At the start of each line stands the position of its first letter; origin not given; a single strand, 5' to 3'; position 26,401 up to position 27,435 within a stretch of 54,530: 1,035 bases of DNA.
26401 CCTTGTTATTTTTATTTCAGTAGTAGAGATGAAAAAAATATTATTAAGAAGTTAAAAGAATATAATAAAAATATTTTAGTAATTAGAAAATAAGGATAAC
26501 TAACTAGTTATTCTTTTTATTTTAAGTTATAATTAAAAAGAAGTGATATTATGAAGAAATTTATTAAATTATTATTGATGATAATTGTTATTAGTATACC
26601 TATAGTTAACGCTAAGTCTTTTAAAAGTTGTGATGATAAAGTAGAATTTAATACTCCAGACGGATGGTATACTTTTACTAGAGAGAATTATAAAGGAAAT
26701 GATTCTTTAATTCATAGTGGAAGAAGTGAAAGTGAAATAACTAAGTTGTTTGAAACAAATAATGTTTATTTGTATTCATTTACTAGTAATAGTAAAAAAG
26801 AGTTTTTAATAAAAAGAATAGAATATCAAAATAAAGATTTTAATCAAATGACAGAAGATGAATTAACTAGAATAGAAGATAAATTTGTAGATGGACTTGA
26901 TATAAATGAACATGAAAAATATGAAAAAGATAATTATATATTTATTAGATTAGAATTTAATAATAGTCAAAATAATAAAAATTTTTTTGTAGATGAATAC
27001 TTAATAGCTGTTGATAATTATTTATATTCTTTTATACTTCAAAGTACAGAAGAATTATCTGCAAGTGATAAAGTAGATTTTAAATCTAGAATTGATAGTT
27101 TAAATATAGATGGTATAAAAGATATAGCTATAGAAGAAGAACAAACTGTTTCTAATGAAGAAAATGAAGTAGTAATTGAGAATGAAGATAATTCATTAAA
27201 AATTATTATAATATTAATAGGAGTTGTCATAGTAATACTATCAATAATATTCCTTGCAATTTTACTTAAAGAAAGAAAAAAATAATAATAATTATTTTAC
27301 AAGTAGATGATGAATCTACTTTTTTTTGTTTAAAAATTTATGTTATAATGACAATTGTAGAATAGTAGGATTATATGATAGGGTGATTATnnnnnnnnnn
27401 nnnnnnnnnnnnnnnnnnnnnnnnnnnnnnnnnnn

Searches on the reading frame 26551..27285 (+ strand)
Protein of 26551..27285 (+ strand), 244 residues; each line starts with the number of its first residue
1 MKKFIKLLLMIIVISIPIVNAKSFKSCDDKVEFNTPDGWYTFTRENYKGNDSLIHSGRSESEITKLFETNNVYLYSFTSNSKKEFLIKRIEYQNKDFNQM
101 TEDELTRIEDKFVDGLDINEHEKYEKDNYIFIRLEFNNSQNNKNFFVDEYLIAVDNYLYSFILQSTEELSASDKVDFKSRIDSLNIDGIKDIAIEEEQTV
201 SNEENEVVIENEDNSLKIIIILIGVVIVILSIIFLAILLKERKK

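Call 5: search_protein_families(library=pfam, proteins=[window:26551-27285:+], max_evalue=0.01)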
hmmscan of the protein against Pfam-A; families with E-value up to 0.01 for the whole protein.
window:26551-27285:+ (244 aa): 1 family
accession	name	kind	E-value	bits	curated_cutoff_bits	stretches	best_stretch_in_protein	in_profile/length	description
PF10661.14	EssA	-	0.0026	18.1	24.1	1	191-238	97-143/147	WXG100 protein secretion system (Wss), protein EssA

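Call 6: search_protein_families(library=ncbifam, proteins=[window:26551-27285:+], max_evalue=0.01)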
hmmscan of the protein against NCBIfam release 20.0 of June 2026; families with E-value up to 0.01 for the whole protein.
window:26551-27285:+ (244 aa): 0 families
